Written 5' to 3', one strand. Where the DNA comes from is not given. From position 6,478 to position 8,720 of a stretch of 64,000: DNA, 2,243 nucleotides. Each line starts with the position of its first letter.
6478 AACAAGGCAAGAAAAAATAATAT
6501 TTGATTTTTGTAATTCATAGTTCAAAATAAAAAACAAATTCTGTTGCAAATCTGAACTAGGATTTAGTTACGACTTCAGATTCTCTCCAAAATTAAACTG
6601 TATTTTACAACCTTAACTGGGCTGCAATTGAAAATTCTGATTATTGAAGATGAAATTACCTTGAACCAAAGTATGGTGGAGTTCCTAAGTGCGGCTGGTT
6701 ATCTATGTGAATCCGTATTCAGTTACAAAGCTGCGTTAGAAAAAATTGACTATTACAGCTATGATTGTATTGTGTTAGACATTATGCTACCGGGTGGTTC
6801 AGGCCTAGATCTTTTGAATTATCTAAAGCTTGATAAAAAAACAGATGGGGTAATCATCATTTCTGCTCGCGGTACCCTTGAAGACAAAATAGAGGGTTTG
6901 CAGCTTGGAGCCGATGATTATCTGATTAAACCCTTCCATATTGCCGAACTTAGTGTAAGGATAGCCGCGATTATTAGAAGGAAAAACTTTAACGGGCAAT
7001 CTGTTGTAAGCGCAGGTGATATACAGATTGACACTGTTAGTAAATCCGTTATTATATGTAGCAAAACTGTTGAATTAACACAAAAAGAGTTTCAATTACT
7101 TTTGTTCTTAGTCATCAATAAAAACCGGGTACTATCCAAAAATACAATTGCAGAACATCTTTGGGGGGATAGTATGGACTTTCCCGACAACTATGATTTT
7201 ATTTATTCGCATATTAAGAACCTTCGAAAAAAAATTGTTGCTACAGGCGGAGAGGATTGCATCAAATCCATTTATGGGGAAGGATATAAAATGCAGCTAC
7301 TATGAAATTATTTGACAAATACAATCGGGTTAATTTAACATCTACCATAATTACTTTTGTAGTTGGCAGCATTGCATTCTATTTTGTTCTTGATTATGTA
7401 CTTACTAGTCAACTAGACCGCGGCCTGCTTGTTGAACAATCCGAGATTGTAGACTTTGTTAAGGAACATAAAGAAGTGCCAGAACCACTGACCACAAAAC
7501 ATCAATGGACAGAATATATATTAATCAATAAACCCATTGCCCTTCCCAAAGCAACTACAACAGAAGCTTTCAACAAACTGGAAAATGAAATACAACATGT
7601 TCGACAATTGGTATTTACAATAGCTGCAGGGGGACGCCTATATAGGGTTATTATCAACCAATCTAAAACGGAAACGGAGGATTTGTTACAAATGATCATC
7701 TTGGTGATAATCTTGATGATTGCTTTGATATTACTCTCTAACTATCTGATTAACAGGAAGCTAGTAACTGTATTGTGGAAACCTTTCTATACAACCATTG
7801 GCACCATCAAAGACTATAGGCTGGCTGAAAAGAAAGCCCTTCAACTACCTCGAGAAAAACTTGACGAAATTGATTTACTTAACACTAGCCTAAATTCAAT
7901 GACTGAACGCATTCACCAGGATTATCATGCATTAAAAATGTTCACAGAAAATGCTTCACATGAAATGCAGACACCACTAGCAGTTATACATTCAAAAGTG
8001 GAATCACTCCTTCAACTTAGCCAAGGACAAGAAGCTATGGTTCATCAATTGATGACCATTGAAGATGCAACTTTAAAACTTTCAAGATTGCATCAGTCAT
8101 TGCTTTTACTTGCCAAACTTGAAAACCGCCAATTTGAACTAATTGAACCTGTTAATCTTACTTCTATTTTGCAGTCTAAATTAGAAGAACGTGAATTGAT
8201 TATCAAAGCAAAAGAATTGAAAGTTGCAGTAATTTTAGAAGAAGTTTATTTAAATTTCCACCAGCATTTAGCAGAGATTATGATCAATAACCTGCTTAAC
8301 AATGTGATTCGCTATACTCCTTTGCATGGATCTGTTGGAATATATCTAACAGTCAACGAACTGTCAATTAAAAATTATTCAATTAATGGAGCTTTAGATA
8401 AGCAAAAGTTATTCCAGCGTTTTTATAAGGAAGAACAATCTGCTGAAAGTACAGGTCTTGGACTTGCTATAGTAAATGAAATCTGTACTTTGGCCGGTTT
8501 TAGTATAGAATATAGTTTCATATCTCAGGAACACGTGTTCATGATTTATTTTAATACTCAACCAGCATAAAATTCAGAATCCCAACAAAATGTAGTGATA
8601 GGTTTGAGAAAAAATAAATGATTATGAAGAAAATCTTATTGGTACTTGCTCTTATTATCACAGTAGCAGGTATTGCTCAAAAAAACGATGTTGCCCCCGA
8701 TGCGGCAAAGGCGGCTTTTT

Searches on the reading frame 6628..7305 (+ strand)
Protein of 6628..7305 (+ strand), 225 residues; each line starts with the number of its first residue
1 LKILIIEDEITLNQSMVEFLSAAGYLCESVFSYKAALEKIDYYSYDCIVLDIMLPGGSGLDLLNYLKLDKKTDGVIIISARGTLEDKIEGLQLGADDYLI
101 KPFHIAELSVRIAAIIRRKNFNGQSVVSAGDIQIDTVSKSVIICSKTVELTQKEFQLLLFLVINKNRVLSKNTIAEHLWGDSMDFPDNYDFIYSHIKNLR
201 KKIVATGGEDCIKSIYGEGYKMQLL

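Call 74: search_protein_families(library=pfam, proteins=[window:6628-7305:+], max_evalue=0.0001)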
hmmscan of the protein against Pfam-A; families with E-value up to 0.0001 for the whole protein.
window:6628-7305:+ (225 aa): 2 families
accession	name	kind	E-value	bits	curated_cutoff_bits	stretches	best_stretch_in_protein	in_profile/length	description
PF00072.30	Response_reg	-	4.1e-24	85.3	30.2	1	3-112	1-110/111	Response regulator receiver domain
PF00486.34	Trans_reg_C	-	1.1e-18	67.5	26.2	1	146-222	2-77/77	Transcriptional regulatory protein, C terminal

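Call 77: search_protein_families(library=ncbifam, proteins=[window:6628-7305:+], max_evalue=1e-10)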
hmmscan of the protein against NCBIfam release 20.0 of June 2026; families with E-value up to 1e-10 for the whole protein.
window:6628-7305:+ (225 aa): 53 families (the best 25 are shown)
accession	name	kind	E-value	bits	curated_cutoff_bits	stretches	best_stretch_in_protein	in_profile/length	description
NF045991.1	RespRegCtrARhodob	equivalog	6.2e-49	166.7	350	1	1-222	1-221/224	response regulator transcription factor CtrA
NF007928.2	PRK10643.1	equivalog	2.9e-48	164.3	330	1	1-221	1-215/216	two-component system response regulator PmrA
TIGR02154.1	PhoB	equivalog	7.9e-48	162.7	296.2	1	2-222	4-225/226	phosphate regulon transcriptional regulator PhoB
NF041734.1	resp_reg_RppA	equivalog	1.5e-46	158.6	250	1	1-223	1-228/229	two-component system response regulator RppA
TIGR01387.1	cztR_silR_copR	subfamily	7.8e-46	156.5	279.2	1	3-221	1-217/218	heavy metal response regulator transcription factor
NF053854.1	RespRegPhoBBctds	equivalog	5.3e-44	150.2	270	1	3-222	1-224/225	two-component system response regulator PhoB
NF007982.1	PRK10710.1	equivalog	1.3e-39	136.2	380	1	2-222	9-227/235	envelope stress response regulator BaeR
NF008567.0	PRK11517.1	equivalog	1.8e-39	135.4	353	1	1-223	1-219/223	response regulator transcription factor HprR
NF007346.1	PRK09836.1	equivalog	3.5e-39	134.9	420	1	1-222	1-221/227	copper/silver response regulator transcription factor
NF045944.1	ResRegRpaBCyano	equivalog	5.6e-39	133.8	330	1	4-223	1-228/229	response regulator transcription factor RpaB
NF033117.2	vanR_ACDEGLN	exception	5e-38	130.9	350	1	3-222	1-225/226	VanR-ABDEGLN family response regulator transcription factor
NF007546.0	PRK10161.1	equivalog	1.1e-37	129.8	471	1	2-222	4-225/229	phosphate response regulator transcription factor PhoB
NF008296.0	PRK11083.1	equivalog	1.2e-37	129.6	273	1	2-223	5-226/228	two-component system response regulator CreB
NF040689.1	MtrAB_MtrA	equivalog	3.9e-37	127.7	300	1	3-222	1-218/219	MtrAB system response regulator MtrA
NF007663.1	PRK10336.1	equivalog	1.4e-36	126.3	345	1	1-222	1-216/219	quorum sensing response regulator transcription factor QseB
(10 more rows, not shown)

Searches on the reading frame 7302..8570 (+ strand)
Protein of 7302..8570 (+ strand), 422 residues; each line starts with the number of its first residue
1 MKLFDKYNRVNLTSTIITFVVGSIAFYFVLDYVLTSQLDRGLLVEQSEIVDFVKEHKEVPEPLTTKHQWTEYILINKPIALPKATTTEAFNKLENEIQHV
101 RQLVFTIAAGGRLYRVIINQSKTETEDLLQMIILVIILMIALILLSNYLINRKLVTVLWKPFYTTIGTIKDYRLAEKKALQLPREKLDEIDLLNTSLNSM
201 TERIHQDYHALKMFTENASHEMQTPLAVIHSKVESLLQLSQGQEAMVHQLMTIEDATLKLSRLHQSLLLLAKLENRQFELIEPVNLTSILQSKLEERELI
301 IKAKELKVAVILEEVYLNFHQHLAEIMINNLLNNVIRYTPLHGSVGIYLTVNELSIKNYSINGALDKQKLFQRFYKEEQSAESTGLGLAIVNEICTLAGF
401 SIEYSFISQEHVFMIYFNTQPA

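Call 74: search_protein_families(library=pfam, proteins=[window:7302-8570:+], max_evalue=0.0001)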
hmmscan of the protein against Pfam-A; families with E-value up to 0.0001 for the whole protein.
window:7302-8570:+ (422 aa): 2 families
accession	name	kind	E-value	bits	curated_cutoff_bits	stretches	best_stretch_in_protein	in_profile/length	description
PF02518.31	HATPase_c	-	2.5e-09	38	26.4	1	325-404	7-93/111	Histidine kinase-, DNA gyrase B-, and HSP90-like ATPase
PF00512.31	HisKA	-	1.2e-07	32.1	26.9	1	211-275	2-65/66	His Kinase A (phospho-acceptor) domain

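Call 77: search_protein_families(library=ncbifam, proteins=[window:7302-8570:+], max_evalue=1e-10)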
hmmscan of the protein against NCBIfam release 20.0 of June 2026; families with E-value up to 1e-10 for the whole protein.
window:7302-8570:+ (422 aa): 26 families (the best 25 are shown)
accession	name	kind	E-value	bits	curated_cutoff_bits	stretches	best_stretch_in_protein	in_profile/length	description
NF052314.1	T9SS_HK_PorY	subfamily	7.1e-119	397.6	350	1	2-417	1-418/418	PorY family sensor histidine kinase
NF008312.0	PRK11100.1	equivalog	5.1e-27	94.8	356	1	140-402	187-456/477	two-component system sensor histidine kinase CreC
NF007664.1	PRK10337.1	equivalog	9.7e-26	90.4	475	1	95-406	117-430/442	quorum sensing histidine kinase QseC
NF041735.1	hist_kin_RppB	equivalog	1.4e-25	90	400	1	203-401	208-420/438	two-component system sensor histidine kinase RppB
TIGR01386.1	cztS_silS_copS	subfamily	4.9e-25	88.4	292.55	1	87-416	116-455/457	heavy metal sensor histidine kinase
NF046044.1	PnpS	equivalog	4.6e-24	85.2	400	1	212-403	171-374/390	two-component system histidine kinase PnpS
NF012163.2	BaeS_SmeS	equivalog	9.7e-23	80.8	500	1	136-396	166-434/457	sensor histidine kinase efflux regulator BaeS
TIGR02966.1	phoR_proteo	equivalog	9.7e-21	74.1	334.2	1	212-395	115-310/333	phosphate regulon sensor histidine kinase PhoR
NF038389.1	ArsS_fam_HK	equivalog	1.1e-20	74.5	250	1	17-415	13-402/403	ArsS family sensor histidine kinase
NF033092.0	HK_WalK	equivalog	1.1e-19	70.5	725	1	197-403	359-577/594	cell wall metabolism sensor histidine kinase WalK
NF007898.0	PRK10604.1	equivalog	3.2e-17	62.8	478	1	190-400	191-403/433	two-component system sensor histidine kinase RstB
NF008025.0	PRK10755.1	equivalog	2.8e-16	59.2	314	1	126-397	63-332/362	two-component system sensor histidine kinase PmrB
NF007837.0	PRK10549.1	equivalog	2.4e-15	56.2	603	1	138-396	172-434/466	envelope stress sensor histidine kinase BaeS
NF012226.0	AdeS_HK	equivalog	1.4e-13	50.7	500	1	158-417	84-351/353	two-component sensor histidine kinase AdeS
NF045903.1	CuHisKinLciSLeg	equivalog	1.9e-13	50.6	700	1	138-397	69-335/357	copper-responsive two-component system sensor histidine kinase LciS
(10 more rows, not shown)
